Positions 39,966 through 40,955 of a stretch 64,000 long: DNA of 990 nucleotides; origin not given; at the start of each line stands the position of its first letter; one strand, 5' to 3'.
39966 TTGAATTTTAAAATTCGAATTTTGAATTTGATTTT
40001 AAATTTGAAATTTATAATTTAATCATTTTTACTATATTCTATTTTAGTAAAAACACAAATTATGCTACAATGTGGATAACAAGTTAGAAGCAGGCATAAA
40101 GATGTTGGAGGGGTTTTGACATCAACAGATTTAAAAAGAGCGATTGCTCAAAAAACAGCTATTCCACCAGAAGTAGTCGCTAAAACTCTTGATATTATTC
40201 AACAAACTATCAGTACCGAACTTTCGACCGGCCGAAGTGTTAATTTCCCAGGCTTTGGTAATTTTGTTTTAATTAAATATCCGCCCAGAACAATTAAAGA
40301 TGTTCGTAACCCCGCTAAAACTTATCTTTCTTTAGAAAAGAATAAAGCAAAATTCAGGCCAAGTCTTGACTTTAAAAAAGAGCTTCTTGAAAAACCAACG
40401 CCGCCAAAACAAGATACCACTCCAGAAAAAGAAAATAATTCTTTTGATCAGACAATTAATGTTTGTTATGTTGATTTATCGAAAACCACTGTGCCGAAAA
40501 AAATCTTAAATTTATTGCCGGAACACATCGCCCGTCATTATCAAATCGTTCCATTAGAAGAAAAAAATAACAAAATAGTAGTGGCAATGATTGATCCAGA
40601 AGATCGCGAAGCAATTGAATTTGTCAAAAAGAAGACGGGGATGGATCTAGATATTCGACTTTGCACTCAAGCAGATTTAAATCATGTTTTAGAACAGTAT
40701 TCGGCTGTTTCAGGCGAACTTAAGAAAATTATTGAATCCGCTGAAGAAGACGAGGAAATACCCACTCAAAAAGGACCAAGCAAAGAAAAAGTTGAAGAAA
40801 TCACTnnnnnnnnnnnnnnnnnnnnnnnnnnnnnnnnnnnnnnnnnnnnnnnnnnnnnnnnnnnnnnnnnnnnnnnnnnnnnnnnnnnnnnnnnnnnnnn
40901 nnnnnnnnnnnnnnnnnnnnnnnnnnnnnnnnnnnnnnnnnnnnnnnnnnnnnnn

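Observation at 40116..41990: PilB/GspE pilus ATPase carrying an N-terminal HU/IHF-family DNA-binding domain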

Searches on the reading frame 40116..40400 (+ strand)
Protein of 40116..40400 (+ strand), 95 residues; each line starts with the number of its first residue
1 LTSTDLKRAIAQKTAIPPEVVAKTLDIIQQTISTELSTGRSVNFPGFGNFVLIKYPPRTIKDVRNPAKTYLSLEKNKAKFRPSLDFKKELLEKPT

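Call 52: predict_structure(alignment_id=A4)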
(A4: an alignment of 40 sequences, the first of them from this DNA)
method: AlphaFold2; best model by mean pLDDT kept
length: 95 residues; sequences in the alignment: 40
mean_pLDDT: 89.8   pTM: 0.62
mean pLDDT of the five models: 89.8, 88.6, 87.8, 87.8, 82.3
residues with pLDDT >= 90: 65; 70-90: 27; 50-70: 3; < 50: 0
segments of 3 or more residues with pLDDT < 50: none
pLDDT, mean of each block of 10 residues (from residue 1): 87 92 92 90 91 92 91 92 90 72
secondary structure, 60 per line:
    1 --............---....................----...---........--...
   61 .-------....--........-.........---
elements in order: H3-14 H18-37 E42-44 E48-55 E58-61 E69-72 E75-82 H84-92

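Call 56: fold_search(model_id=the predicted structure, library=pdb)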
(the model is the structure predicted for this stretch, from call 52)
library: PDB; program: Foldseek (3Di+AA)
matches with E <= 10: 215; with E <= 0.001: 45
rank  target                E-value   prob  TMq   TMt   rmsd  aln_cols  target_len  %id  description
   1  9a4h_B                3.1e-07  1.00  0.78  0.80   2.8        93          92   22  Integrative model of ACP-DBH1 by crosslinking MS and deep learning (released 2024-09-18)
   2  3rhi_C                4.5e-07  1.00  0.73  0.76   2.8        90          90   20  DNA-binding protein HU from Bacillus anthracis (released 2011-04-20)
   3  5lvt_A                8.4e-07  1.00  0.79  0.82   2.2        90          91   18  Structure of HU protein from Lactococcus lactis (released 2017-10-25)
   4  1p71_B                8.4e-07  1.00  0.82  0.83   2.9        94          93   19  Anabaena HU-DNA corcrystal structure (TR3) (released 2003-05-13)
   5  4dky_B                1.1e-06  1.00  0.81  0.77   2.1        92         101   23  Crystal structure Analysis of N terminal region containing the dimerization domain and DNA binding domain of HU protei (released 2013-02-06)
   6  4dky_A                1.2e-06  1.00  0.81  0.79   2.1        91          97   23  Crystal structure Analysis of N terminal region containing the dimerization domain and DNA binding domain of HU protei (released 2013-02-06)
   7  4pt4_A                1.6e-06  1.00  0.79  0.76   3.3        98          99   22  Crystal structure Analysis of N terminal region containing the dimerization domain and DNA binding domain of HU protei (released 2014-05-21)
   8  4qjn_A                1.8e-06  1.00  0.75  0.78   2.6        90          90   22  Crystal structure of apo nucleoid associated protein, SAV1473 (released 2014-12-17)
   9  1p51_A                2.0e-06  1.00  0.84  0.86   2.2        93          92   19  Anabaena HU-DNA cocrystal structure (AHU6) (released 2003-05-13)
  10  5l8z                  2.2e-06  1.00  0.69  0.69   3.9        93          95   22  Structure of thermostable DNA-binding HU protein from micoplasma Spiroplasma melliferum (released 2016-06-22)
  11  1p71_A                2.4e-06  1.00  0.82  0.83   3.3        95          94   19  Anabaena HU-DNA corcrystal structure (TR3) (released 2003-05-13)
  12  1ouz_B                2.4e-06  1.00  0.75  0.76   2.4        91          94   22  Crystal structure of a mutant IHF (BetaE44A) complexed with a variant H' Site (T44A) (released 2003-07-15)
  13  3rhi_A                2.6e-06  1.00  0.69  0.74   3.1        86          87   19  DNA-binding protein HU from Bacillus anthracis (released 2011-04-20)
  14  2ht0_B                3.8e-06  1.00  0.74  0.75   2.6        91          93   23  IHF bound to doubly nicked DNA (released 2006-11-28)
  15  1ihf_A                4.1e-06  1.00  0.79  0.78   2.6        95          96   18  INTEGRATION HOST FACTOR/DNA COMPLEX (released 1997-02-12)
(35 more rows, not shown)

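Call 69: find_homologous_proteins(query=A4, max_evalue=1)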
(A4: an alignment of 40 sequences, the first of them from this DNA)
Query A4 (40 sequences) (95 aa, profile of the alignment): 32 proteins with E <= 1 among 828 candidates.
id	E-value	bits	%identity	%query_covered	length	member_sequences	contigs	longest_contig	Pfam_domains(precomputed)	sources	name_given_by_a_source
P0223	9.9e-30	120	62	95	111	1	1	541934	PF18291.7,PF14908.12,PF18175.7,PF00216.27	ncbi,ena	-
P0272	3.9e-15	73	38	69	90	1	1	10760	PF18291.7,PF00216.27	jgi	-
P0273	1.1e-14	72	34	62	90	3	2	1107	PF18291.7,PF00216.27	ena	-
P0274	1.4e-14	72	34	62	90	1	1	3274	PF18291.7,PF00216.27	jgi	-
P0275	1.5e-14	72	34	62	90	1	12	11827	PF18291.7,PF00216.27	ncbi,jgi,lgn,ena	-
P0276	2.2e-14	71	29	95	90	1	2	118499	PF18291.7,PF00216.27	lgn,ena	-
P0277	2.6e-14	71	34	62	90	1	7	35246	PF18291.7,PF00216.27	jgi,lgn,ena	jgi:DNA-binding protein HU-beta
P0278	1.8e-13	68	33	79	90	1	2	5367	PF18291.7,PF00216.27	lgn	-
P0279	3.5e-13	67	32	62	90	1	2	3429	PF18291.7,PF00216.27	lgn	-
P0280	6.0e-13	66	36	62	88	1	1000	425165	PF00216.27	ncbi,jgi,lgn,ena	jgi:DNA-binding protein HU-beta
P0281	6.1e-13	66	36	62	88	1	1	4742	PF00216.27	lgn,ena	-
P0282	6.2e-13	66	26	95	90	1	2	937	PF18291.7,PF00216.27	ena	-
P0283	7.7e-13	66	36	62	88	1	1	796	PF18291.7,PF00216.27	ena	-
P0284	1.4e-12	65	36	62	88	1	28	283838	PF00216.27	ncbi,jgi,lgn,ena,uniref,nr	ncbi:HU family DNA-binding protein [Prevotella sp. MGM2]|uniref:HU family DNA-binding protein n=1 Ta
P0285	1.8e-12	65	34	61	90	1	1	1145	PF00216.27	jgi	-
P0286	2.0e-12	65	-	-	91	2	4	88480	PF18291.7,PF00216.27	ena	-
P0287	2.2e-12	65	36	62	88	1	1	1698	PF00216.27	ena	-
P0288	2.5e-12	64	36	62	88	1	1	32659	PF00216.27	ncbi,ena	-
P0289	3.1e-12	64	32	62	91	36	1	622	PF00216.27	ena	-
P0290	4.0e-12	64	34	61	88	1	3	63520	PF00216.27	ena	-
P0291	6.3e-12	63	36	62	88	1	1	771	PF18291.7,PF00216.27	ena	-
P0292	8.3e-12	63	36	62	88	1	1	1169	PF00216.27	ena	-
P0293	8.7e-12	63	33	61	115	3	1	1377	PF18291.7,PF00216.27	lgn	-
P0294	1.5e-10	59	36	62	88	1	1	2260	PF00216.27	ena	-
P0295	2.3e-10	58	21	55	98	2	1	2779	PF18291.7,PF00216.27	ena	-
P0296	4.3e-9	54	36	62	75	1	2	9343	PF00216.27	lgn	-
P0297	4.9e-9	54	20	63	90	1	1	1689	PF00216.27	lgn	-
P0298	6.5e-9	53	34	53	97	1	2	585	PF18291.7,PF00216.27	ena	-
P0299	6.9e-8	50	36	62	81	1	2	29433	PF00216.27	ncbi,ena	-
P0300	2.3e-7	48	21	55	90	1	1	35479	PF18291.7,PF00216.27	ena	-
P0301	5.4e-7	47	28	69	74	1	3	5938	PF18291.7,PF00216.27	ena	-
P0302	3.4e-6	45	33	60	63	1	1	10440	PF00216.27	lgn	-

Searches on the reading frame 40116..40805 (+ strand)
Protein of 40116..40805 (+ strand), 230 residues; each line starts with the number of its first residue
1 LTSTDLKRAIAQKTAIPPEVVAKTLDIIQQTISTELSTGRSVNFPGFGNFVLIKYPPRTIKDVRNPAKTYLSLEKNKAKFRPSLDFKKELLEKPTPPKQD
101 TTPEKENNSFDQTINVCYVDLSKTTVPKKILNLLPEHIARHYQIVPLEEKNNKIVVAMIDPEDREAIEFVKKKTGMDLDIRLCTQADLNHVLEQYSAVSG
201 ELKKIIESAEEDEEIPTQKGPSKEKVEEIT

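Call 8: find_homologous_proteins(query=window:40116-40805:+, max_evalue=0.001)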
Query window:40116-40805:+ (230 aa): 2 proteins with E <= 0.001 among 395 candidates.
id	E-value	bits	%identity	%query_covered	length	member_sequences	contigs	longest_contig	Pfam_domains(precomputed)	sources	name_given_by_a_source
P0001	5.5e-76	273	61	93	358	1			PF05157.21,PF00437.27,PF00216.27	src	-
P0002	4.5e-32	129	41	79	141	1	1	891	PF05157.21,PF18291.7,PF00216.27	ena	-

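Call 25: find_related_loci(query=A1, collection=genome_contigs, flank=6000)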
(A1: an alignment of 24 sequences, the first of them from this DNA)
Query A1 (195 aa) in genome_contigs; peptide patterns used: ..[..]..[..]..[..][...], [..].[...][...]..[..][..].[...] (x = any residue, [..] = any of these).
340 stretches matched a pattern; 120 encode a relative of the query (tblastn E <= 1e-3); the best 80 are kept; 80 distinct loci.
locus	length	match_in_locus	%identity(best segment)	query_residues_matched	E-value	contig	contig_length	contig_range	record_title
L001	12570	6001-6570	80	1-195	3e-106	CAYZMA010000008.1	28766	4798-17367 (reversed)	MAG TPA_asm: uncultured Candidatus Saccharibacteria bacterium isolate SRP050083_co1_301 genome assembly, contig: NODE_56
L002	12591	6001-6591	74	1-195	1e-95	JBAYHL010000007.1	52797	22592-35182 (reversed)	MAG: Patescibacteria group bacterium isolate SO_2016_GW1_149 scaffold01245_OW334_2016, whole genome shotgun sequence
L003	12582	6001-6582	69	1-195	1e-88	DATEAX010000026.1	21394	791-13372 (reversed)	MAG TPA_asm: Patescibacteria group bacterium isolate SMAG_U8229 k141_1349467, whole genome shotgun sequence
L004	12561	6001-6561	66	1-195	1e-81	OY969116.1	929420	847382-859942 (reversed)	MAG: uncultured Candidatus Berkelbacteria bacterium isolate MFD04408.bin.c.6 genome assembly, chromosome: 1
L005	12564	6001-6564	63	1-195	2e-81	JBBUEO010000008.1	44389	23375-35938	MAG: Patescibacteria group bacterium isolate H43-bin058_1 H43_bin058_1_000000000008, whole genome shotgun sequence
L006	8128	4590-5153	66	1-195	3e-80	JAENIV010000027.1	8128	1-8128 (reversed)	MAG: Candidatus Berkelbacteria bacterium isolate CoA_1_bin.50 scaffold_4842, whole genome shotgun sequence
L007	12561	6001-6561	63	1-195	1e-79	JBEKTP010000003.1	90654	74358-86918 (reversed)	MAG: Patescibacteria group bacterium isolate SPRUCE 560 SPRUCE_560_3, whole genome shotgun sequence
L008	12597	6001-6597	47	1-195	3e-59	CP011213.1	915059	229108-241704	MAG: Berkelbacteria bacterium GW2011_GWE1_39_12, complete genome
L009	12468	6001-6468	47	32-195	1e-43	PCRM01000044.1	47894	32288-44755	MAG: Candidatus Nealsonbacteria bacterium CG23_combo_of_CG06-09_8_20_14_all_40_13 CG23_scaffold_271_c, whole genome shot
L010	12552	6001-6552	58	1-195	5e-76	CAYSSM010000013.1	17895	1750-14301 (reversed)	MAG TPA_asm: uncultured Candidatus Saccharibacteria bacterium isolate SRP050083_co1_294 genome assembly, contig: NODE_12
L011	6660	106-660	38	8-195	7e-38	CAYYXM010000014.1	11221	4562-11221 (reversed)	MAG TPA_asm: uncultured Candidatus Saccharibacteria bacterium isolate binchicken_co387_61 genome assembly, contig: NODE_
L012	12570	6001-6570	36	1-195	1e-34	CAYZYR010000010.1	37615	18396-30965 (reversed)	MAG TPA_asm: uncultured Candidatus Saccharibacteria bacterium isolate SRP192927_co2_744 genome assembly, contig: NODE_13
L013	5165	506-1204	33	1-195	6e-34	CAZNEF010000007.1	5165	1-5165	MAG TPA_asm: uncultured Candidatus Saccharibacteria bacterium isolate binchicken_co203_88 genome assembly, contig: k141_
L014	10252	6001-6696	31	1-195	1e-30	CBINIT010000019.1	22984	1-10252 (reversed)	MAG TPA_asm: uncultured Candidatus Berkelbacteria bacterium isolate SRR16817054_binner13_Refined_30 genome assembly, con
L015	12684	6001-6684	31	1-195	3e-29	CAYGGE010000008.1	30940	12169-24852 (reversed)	MAG TPA_asm: uncultured Candidatus Saccharibacteria bacterium isolate ERP113451_co3_242 genome assembly, contig: NODE_99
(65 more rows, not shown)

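Call 31: search_solved_structures(query=A1, max_evalue=1, show_alignments=2)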
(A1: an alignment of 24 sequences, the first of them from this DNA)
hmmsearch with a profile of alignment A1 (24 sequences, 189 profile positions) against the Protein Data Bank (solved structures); distinct sequences matched with E-value up to 1: 50.
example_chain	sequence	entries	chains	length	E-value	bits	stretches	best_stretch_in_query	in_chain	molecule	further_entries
1b8z_A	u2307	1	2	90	1.7e-17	67.2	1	1-91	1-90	PROTEIN (HISTONELIKE PROTEIN HU)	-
1riy_A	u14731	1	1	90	2.4e-17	66.6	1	1-91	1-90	Hu DNA-binding protein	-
6olj_C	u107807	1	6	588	3.6e-16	62.8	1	99-189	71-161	Type IV pilus biogenesis ATPase PilB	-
5tsg_B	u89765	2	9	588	3.6e-16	62.8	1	99-189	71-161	Type IV pilus biogenesis ATPase PilB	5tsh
5zfr_A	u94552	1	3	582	6.1e-16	62.1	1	100-189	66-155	Type IV pilus biogenesis ATPase PilB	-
2iie_A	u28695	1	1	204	1e-15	61.4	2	2-92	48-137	Integration host factor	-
2iif_A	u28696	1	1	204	1.3e-15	60.9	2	2-92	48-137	Integration host factor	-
1hue_A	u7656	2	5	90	2.3e-14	56.9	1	1-91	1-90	HU PROTEIN | PROTEIN HU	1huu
1mul_A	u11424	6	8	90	1.6e-13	54.1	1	1-91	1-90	DNA binding protein HU-alpha | DNA-binding protein HU-alpha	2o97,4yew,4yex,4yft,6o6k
4yey_A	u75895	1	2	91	1.7e-13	54.1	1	1-91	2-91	DNA-binding protein HU-alpha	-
6o8q_A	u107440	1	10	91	1.7e-13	54.1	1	1-91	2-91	DNA-binding protein HU-alpha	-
6oaj_A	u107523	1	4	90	1.8e-13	54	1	1-91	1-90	DNA-binding protein HU-alpha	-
4qjn_A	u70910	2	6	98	1.8e-13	54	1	1-95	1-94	DNA-binding protein HU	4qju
5eka_A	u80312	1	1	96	2.3e-13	53.7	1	2-92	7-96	DNA-binding protein HU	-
6f8l_G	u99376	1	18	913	3.5e-13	53.1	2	101-180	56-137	Type IV pilus assembly protein PilF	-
5htl_A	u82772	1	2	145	1.6e-06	31.3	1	100-164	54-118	MSHA biogenesis protein MshE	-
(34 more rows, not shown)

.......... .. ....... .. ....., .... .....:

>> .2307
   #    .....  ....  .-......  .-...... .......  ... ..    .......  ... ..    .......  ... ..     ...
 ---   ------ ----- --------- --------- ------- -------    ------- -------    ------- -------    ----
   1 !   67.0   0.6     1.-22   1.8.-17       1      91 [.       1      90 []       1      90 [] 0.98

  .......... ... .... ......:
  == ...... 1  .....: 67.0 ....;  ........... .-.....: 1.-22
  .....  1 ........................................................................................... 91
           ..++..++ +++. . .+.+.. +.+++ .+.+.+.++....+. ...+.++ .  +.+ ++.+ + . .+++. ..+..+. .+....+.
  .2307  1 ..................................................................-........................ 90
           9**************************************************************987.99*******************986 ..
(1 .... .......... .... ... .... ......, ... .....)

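Call 32: search_protein_representatives(alignment_id=A1)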
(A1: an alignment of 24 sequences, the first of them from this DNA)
Query: 24 sequences, 189 profile positions. Proteins with E-value up to 0.001 (for the whole library): 35579; up to 1e-10: 1719; up to 1e-30: 37. The best 150 are listed.
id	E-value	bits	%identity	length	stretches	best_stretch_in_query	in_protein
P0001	8.9e-71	254.0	-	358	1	1-189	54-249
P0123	6.4e-65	234.9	-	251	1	1-189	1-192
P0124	2.4e-50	187.4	-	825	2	100-189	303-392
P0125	1.1e-49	185.1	-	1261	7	99-187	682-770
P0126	2.5e-48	180.8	-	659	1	1-189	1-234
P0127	1.1e-45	172.2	-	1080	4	99-185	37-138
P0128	2.6e-45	170.9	-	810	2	99-189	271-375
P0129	4.3e-45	170.2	-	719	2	75-189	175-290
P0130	9.1e-45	169.2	-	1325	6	98-187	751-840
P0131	9.5e-44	165.8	-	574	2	60-189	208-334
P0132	6.3e-42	159.9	-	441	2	66-189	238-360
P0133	7.2e-42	159.7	-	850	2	100-189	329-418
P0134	9.5e-41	156.1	-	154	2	112-189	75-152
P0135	1.8e-40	155.2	-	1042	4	74-184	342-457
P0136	1.2e-39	152.5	-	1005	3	99-187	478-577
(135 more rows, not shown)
